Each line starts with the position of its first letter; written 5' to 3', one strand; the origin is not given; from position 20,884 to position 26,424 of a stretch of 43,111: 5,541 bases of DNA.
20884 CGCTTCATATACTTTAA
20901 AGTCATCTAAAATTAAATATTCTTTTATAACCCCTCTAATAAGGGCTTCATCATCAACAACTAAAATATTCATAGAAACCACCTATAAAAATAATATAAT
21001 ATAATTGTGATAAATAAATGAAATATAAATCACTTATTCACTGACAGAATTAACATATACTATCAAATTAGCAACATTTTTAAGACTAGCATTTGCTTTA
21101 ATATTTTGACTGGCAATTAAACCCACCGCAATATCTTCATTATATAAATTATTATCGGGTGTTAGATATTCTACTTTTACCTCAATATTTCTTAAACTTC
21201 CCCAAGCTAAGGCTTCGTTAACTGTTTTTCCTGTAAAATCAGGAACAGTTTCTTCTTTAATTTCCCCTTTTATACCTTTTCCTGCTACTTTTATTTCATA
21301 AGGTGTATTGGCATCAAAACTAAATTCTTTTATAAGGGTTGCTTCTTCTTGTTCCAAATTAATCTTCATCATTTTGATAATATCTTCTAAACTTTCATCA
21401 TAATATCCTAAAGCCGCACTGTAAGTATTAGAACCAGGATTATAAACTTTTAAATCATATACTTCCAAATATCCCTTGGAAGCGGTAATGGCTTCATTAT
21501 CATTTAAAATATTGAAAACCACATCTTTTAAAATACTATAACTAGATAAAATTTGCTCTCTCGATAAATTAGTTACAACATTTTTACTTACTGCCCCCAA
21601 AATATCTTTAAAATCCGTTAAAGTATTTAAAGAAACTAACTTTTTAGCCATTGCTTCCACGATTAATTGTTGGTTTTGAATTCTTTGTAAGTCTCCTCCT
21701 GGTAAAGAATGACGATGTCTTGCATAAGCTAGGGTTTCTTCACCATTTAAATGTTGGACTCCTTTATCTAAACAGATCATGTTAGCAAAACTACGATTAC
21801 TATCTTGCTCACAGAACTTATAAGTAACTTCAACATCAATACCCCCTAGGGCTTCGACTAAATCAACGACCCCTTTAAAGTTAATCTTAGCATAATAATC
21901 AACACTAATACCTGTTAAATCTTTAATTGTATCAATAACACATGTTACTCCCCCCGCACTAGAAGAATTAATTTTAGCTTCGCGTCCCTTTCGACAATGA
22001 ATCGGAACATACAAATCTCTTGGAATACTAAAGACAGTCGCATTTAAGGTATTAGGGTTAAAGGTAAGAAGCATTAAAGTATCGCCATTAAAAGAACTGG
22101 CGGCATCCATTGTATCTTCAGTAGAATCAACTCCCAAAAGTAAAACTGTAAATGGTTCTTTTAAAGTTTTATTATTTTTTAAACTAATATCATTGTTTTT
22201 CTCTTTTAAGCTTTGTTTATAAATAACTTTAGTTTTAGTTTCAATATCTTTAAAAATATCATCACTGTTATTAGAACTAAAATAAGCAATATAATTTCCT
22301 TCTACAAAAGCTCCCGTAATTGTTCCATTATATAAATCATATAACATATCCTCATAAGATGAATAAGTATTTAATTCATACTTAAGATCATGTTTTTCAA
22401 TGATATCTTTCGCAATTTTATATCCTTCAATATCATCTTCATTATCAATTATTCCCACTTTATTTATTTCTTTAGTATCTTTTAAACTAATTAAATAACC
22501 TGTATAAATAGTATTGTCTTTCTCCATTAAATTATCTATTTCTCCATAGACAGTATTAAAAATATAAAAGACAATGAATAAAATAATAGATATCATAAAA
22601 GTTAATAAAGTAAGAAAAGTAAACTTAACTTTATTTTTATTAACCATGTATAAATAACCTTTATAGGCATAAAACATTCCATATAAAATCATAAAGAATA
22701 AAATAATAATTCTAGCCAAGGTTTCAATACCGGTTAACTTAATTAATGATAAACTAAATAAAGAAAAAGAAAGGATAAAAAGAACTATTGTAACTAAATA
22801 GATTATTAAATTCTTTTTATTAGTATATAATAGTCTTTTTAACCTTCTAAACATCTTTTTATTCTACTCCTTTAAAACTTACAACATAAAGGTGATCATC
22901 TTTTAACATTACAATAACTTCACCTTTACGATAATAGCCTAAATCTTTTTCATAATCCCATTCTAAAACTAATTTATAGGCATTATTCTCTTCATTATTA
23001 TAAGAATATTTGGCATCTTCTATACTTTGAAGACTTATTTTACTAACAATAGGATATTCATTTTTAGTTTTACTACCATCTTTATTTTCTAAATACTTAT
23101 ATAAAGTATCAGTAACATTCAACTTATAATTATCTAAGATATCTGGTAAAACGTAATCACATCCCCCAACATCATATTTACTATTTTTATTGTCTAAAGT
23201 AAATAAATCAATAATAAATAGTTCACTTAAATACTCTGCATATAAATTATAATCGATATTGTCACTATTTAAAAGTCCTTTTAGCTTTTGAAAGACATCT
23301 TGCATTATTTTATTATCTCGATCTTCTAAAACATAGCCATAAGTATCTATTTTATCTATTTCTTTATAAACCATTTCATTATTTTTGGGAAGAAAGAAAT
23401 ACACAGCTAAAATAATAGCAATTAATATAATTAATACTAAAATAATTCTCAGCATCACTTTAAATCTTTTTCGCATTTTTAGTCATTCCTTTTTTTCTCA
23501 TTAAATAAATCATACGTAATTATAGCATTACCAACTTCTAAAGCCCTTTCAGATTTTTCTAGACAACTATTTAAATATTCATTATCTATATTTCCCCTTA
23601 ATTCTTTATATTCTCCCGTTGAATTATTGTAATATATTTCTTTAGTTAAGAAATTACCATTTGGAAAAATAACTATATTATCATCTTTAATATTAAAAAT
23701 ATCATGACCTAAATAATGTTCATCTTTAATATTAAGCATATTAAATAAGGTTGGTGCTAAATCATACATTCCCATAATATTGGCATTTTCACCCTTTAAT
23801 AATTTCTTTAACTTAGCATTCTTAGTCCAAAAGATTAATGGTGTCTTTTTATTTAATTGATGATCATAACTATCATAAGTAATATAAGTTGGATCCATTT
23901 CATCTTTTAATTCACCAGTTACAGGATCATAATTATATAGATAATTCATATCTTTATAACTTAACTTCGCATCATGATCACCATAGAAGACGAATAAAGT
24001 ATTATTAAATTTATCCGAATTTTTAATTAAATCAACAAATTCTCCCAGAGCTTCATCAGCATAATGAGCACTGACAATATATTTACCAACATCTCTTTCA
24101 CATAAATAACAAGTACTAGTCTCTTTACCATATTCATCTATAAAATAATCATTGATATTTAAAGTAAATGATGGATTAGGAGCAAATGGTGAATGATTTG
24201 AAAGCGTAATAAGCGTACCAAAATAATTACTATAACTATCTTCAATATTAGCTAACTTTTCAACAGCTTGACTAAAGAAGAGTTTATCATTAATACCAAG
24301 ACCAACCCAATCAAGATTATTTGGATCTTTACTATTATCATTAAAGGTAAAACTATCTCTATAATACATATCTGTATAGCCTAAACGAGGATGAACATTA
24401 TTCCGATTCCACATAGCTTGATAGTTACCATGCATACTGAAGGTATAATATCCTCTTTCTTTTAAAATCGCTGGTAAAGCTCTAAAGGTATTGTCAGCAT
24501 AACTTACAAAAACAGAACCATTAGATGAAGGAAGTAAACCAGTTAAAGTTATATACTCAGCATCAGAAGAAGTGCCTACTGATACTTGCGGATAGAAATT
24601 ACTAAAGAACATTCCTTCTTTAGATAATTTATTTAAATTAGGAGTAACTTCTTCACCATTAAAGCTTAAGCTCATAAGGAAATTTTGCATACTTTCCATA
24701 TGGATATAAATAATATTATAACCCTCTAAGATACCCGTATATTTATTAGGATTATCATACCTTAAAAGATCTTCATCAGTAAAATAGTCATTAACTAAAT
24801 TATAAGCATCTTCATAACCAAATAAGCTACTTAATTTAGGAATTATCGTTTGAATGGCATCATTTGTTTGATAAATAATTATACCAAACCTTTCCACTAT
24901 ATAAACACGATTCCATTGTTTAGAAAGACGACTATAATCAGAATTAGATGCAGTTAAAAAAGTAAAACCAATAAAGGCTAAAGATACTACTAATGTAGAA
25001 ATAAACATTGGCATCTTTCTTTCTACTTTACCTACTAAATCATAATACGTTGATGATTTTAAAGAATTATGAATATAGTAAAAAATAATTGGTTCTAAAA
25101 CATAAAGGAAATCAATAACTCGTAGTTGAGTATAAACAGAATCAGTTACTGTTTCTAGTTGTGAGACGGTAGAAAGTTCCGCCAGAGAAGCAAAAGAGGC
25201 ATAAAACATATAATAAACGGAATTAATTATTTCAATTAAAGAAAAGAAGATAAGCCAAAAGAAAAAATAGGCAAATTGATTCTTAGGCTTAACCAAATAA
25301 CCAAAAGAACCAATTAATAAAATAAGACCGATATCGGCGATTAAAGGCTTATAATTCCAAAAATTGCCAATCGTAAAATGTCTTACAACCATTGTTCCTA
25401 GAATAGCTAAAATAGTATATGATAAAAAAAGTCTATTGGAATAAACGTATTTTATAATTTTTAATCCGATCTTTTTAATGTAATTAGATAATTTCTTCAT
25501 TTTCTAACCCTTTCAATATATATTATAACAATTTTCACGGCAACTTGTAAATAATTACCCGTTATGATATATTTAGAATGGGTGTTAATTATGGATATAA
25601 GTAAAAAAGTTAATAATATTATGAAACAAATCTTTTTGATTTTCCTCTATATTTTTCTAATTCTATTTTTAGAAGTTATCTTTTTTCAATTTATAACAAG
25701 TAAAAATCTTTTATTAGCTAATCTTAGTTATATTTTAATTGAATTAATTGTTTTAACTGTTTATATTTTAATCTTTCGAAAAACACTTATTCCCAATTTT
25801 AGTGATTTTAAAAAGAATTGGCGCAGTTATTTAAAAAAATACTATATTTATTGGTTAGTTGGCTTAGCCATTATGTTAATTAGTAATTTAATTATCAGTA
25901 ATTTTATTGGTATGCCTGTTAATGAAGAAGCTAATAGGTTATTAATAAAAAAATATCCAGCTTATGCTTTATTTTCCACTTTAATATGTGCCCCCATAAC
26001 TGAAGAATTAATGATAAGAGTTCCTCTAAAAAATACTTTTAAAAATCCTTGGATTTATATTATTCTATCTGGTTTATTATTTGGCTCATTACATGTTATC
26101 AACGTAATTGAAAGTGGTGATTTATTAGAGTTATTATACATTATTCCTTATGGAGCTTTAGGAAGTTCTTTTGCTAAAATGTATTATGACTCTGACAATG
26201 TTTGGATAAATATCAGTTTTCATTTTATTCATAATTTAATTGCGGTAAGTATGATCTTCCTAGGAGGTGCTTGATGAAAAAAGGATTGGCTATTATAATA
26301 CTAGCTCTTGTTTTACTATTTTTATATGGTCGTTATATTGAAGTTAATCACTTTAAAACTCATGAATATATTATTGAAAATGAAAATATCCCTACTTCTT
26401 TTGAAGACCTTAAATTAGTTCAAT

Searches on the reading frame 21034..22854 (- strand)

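Call 9: search_protein_families(library=pfam, proteins=[window:21034-22854:-], max_evalue=0.001)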
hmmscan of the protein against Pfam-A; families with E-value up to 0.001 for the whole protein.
window:21034-22854:- (606 aa): 2 families
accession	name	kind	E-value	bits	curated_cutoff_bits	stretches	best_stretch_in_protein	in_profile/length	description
PF03816.19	LytR_cpsA_psr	-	2.5e-43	148.3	24.6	1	257-406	2-148/150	LytR_cpsA_psr family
PF03793.24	PASTA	-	6.8e-06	26.4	23.2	1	536-602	2-63/64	PASTA domain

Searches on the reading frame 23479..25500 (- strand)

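Call 9: search_protein_families(library=pfam, proteins=[window:23479-25500:-], max_evalue=0.001)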
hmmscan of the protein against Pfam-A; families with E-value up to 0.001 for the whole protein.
window:23479-25500:- (673 aa): 1 family
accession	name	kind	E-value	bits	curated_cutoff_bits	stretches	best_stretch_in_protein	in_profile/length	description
PF00884.28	Sulfatase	-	1.2e-36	127.1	25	1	262-590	2-300/301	Sulfatase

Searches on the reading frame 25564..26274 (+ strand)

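Call 9: search_protein_families(library=pfam, proteins=[window:25564-26274:+], max_evalue=0.001)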
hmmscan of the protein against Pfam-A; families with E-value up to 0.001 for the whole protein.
window:25564-26274:+ (236 aa): 1 family
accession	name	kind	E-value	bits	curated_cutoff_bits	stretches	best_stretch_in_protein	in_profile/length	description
PF02517.21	Rce1-like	-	3.7e-15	56.4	22.4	1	133-226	5-93/93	Type II CAAX prenyl endopeptidase Rce1-like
